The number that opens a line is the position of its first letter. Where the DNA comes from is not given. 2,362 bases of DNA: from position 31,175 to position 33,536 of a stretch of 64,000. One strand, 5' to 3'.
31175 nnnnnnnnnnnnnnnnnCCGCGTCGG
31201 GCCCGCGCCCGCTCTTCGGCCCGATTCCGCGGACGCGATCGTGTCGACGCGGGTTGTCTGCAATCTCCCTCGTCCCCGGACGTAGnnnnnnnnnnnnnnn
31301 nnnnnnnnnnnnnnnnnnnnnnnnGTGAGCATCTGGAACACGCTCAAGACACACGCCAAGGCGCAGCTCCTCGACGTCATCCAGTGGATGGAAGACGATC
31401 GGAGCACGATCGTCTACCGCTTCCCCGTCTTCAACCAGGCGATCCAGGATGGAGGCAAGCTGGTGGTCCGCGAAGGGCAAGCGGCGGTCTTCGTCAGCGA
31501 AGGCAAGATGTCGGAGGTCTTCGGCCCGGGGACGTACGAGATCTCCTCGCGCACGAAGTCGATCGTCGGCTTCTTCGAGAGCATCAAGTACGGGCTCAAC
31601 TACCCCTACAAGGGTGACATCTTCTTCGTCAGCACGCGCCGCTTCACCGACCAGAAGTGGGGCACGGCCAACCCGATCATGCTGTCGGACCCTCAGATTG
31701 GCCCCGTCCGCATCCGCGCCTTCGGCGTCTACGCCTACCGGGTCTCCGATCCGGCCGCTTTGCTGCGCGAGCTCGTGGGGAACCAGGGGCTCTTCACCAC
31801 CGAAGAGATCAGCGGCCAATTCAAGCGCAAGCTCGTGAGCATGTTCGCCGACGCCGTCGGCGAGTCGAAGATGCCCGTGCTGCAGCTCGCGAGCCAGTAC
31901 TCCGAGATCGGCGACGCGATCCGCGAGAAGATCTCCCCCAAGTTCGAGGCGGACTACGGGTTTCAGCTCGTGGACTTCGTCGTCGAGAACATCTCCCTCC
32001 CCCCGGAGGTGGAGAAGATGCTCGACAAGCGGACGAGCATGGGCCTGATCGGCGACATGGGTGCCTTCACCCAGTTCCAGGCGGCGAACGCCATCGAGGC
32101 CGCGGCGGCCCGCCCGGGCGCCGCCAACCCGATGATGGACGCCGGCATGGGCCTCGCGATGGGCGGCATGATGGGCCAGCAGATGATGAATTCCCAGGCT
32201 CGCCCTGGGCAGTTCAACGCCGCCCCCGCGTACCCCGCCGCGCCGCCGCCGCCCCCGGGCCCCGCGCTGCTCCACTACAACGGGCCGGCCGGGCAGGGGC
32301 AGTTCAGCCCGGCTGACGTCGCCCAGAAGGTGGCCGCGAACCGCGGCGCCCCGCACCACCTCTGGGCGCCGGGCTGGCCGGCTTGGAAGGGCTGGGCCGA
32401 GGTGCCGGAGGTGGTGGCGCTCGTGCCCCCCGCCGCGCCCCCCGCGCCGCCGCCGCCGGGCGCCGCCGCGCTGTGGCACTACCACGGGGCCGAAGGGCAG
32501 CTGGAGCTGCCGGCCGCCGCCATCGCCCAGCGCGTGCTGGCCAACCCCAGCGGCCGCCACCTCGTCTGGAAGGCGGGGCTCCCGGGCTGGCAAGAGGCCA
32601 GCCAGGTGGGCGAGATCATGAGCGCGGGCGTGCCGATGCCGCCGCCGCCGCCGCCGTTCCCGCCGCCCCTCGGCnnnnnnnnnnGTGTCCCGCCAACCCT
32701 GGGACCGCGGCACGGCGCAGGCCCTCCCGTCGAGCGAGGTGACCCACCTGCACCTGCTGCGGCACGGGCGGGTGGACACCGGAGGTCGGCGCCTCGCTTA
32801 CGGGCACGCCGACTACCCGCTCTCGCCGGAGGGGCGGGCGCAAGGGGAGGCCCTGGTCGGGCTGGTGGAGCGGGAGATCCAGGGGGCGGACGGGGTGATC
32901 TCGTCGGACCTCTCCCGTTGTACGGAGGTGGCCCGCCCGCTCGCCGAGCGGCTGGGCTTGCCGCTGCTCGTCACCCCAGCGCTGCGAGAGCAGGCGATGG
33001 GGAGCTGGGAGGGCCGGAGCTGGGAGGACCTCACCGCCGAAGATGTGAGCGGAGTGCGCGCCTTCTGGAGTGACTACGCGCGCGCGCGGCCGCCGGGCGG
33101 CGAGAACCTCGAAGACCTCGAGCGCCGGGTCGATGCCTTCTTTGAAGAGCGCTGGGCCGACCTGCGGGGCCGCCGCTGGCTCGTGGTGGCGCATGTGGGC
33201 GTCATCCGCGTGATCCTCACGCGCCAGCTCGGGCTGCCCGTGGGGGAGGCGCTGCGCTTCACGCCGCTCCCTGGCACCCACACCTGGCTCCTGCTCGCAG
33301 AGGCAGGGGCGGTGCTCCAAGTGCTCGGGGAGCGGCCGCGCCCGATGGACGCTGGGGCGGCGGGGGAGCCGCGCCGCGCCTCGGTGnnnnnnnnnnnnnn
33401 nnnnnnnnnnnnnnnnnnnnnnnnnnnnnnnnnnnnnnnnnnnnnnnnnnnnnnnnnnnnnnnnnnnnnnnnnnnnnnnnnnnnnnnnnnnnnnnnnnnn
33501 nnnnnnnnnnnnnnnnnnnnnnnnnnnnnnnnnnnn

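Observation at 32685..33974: Unusual fusion of a histidine phosphatase domain to a NadR/AAA_28-like P-loop ATPase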

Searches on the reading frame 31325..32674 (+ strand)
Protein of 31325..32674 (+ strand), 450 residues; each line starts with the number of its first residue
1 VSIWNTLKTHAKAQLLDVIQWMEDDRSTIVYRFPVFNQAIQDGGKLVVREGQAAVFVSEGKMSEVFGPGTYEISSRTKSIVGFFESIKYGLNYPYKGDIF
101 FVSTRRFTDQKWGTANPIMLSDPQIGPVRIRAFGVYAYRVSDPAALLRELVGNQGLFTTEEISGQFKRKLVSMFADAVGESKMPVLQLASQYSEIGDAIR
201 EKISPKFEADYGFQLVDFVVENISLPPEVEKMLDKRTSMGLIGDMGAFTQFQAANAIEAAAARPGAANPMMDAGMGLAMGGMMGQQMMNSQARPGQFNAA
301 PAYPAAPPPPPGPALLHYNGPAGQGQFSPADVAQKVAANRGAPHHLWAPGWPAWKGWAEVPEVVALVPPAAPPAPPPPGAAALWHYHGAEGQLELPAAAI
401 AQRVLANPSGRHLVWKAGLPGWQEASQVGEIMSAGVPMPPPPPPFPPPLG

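Call 6: search_protein_families(library=pfam, proteins=[window:31325-32674:+], max_evalue=0.001)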
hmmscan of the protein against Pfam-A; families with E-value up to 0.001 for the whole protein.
window:31325-32674:+ (450 aa): 3 families
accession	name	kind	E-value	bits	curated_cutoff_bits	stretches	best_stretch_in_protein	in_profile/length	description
PF13421.11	Band_7_1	-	2.7e-75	253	24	1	30-240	1-210/211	SPFH domain-Band 7 family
PF01145.31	Band_7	-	7e-13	49.4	23.6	1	47-238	2-160/176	SPFH domain / Band 7 family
PF14237.11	GYF_2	-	1.3e-05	25.3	25.8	0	410-430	29-49/50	GYF domain 2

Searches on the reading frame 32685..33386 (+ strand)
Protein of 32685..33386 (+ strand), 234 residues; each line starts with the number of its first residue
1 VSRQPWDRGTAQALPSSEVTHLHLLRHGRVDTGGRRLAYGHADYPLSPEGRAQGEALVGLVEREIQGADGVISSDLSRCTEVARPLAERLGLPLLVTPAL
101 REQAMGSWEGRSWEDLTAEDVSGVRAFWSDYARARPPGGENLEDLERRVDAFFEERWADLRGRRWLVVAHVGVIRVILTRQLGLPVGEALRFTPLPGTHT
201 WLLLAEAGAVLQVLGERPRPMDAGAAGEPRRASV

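Call 17: search_solved_structures(query=window:32685-33386:+, max_evalue=0.001, show_alignments=1)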
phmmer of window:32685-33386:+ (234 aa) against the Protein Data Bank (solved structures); distinct sequences matched with E-value up to 0.001: 41.
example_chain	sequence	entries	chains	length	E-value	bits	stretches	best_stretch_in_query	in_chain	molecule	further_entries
6e4b_A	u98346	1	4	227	1.4e-21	80.8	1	7-217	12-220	Adenosylcobalamin/alpha-ribazole phosphatase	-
6nru_A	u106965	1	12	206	5.4e-21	78.9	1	20-217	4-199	CobC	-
3hjg_A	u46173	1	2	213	2e-16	63.9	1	19-184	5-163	Putative alpha-ribazole-5'-phosphate phosphatase CobC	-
4pz9_A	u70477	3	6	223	4.1e-13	53.1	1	21-188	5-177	Glucosyl-3-phosphoglycerate phosphatase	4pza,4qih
6s2q_A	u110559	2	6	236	4.9e-13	52.8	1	21-188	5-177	Glucosyl-3-phosphoglycerate phosphatase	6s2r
9mmh_A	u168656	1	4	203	3.3e-12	50.1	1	22-186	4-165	Phosphoglycerate mutase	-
1ebb_A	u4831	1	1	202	5.7e-09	39.5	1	20-200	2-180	PHOSPHATASE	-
1h2e_A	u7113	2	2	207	6e-09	39.4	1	20-201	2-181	PHOSPHATASE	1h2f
2p78_A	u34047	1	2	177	1.1e-08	38.5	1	22-183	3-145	Alpha-ribazole-5'-phosphate phosphatase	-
2p79_A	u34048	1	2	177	1.1e-08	38.5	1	22-183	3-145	Alpha-ribazole-5'-phosphate phosphatase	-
2owd_A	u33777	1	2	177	1.2e-08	38.5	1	22-183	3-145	Alpha-ribazole-5'-phosphate phosphatase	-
2enw_A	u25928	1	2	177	1.2e-08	38.5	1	22-183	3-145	Alpha-ribazole-5'-phosphate phosphatase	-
2p77_A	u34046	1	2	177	1.2e-08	38.5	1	22-183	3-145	Alpha-ribazole-5'-phosphate phosphatase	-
2p6o_A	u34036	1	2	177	1.2e-08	38.4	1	22-183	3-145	Alpha-ribazole-5'-phosphate phosphatase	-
2p75_A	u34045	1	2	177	1.5e-08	38.1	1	22-183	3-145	Alpha-ribazole-5'-phosphate phosphatase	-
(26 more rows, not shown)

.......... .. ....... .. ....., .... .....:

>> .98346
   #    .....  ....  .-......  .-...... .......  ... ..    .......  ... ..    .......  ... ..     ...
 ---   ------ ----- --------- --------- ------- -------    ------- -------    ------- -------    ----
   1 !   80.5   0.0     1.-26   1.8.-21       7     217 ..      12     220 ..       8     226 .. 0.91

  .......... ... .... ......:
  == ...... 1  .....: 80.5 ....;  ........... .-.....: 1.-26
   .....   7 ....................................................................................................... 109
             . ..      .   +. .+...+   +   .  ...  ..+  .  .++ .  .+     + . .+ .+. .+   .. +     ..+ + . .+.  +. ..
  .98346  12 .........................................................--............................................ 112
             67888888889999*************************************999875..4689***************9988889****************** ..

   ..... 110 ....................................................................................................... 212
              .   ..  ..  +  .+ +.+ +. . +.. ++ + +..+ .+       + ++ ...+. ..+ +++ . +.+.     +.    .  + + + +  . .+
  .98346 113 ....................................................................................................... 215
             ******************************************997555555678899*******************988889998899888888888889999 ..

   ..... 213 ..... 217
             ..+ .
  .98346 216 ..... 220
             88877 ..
